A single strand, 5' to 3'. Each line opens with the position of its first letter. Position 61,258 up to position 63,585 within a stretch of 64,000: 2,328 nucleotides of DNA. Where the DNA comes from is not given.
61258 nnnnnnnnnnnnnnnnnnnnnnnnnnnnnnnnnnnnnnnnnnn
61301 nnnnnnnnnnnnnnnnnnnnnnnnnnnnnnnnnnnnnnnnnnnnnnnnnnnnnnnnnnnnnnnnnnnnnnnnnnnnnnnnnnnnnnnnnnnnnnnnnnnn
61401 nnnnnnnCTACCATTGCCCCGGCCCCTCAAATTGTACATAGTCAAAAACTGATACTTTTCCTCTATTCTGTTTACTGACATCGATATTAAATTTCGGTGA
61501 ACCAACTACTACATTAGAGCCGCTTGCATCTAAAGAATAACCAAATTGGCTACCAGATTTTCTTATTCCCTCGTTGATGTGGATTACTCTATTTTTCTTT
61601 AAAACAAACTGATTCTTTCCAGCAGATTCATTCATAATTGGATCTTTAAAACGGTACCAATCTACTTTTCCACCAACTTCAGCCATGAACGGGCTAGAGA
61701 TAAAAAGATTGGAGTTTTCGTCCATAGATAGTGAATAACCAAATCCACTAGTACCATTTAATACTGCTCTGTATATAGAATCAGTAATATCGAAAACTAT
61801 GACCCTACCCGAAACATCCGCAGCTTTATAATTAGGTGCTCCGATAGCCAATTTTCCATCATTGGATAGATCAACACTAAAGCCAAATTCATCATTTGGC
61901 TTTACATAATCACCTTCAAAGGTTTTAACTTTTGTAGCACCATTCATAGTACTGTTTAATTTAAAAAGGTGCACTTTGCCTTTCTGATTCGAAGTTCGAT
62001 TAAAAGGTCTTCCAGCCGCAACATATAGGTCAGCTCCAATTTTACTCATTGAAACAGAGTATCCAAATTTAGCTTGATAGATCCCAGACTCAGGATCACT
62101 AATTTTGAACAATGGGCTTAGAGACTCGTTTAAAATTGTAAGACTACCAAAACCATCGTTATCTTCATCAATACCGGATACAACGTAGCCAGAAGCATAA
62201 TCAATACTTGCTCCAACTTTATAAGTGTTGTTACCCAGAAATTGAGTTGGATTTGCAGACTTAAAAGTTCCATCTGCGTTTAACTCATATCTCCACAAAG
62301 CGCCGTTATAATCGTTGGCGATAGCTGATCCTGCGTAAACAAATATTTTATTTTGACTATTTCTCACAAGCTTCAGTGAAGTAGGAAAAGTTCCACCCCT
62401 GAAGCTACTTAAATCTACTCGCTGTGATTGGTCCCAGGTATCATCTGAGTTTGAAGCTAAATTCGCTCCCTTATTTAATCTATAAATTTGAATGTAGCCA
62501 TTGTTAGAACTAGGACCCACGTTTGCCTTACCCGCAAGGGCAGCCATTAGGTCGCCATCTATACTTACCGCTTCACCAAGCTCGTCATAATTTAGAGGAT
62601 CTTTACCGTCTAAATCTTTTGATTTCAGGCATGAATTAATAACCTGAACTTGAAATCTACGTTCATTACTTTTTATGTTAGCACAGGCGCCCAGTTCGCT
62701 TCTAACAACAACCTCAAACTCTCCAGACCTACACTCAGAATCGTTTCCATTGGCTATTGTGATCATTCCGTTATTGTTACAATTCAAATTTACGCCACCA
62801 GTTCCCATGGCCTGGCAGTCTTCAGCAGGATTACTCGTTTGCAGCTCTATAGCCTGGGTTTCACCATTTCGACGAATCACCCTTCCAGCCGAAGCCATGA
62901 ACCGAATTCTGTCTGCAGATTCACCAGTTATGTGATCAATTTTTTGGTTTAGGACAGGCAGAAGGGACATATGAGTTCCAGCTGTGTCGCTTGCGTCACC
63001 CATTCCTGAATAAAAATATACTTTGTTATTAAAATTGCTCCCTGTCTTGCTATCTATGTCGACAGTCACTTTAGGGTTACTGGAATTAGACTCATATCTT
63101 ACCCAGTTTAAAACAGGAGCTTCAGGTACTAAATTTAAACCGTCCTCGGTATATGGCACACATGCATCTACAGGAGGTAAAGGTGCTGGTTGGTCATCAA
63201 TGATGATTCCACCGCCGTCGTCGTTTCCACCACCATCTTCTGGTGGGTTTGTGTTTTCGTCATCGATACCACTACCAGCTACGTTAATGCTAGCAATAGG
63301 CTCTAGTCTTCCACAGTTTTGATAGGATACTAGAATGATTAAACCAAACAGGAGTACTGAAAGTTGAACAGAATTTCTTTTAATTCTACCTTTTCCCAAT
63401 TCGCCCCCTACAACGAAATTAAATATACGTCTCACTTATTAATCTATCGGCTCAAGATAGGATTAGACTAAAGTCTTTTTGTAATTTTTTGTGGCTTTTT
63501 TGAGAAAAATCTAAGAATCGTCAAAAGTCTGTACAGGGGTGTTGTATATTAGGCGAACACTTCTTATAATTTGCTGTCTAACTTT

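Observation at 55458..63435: Five-gene overlapped envelope operon of unknown function: FG-GAP propeller, CxxCH protein, lipoprotein, Tat-DUF1501, PSCyt/Calx-beta lipoprotein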

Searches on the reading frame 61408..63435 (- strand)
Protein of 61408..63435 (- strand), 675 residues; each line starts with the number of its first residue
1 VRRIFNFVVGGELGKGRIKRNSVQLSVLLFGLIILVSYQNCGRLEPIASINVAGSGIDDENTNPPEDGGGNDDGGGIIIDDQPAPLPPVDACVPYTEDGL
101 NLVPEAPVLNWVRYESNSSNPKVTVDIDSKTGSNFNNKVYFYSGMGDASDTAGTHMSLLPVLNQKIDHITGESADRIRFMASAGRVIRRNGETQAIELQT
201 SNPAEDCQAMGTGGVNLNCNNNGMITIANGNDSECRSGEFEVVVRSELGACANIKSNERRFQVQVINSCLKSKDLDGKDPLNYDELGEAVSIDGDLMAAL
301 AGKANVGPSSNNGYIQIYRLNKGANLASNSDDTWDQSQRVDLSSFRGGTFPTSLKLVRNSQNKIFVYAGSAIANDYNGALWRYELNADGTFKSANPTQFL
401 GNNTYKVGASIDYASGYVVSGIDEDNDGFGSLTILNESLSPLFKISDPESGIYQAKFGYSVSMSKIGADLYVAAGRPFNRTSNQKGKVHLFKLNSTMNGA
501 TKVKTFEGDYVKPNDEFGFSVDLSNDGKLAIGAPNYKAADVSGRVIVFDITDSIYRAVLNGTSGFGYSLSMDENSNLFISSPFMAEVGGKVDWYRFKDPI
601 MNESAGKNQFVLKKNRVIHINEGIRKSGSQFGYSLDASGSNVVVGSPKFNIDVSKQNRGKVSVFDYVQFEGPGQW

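Call 3: search_protein_families(library=pfam, proteins=[window:61408-63435:-], max_evalue=1)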
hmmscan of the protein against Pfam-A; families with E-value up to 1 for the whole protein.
window:61408-63435:- (675 aa): 2 families
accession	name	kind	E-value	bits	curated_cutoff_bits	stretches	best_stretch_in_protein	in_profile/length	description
PF14312.12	FG-GAP_2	-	5.5e-14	52.5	23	3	513-548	14-49/49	FG-GAP repeat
PF13415.12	Kelch_3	-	0.065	13.9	22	1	362-394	2-33/48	Galactose oxidase, central domain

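Call 4: search_protein_families(library=ncbifam, proteins=[window:61408-63435:-], max_evalue=1)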
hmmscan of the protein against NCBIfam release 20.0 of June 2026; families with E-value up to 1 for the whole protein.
window:61408-63435:- (675 aa): 1 family
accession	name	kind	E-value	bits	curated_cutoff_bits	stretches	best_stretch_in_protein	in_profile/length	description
NF047633.1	SyrngDmethDesA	equivalog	0.0015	17.1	800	1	96-134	108-146/453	syringate O-demethylase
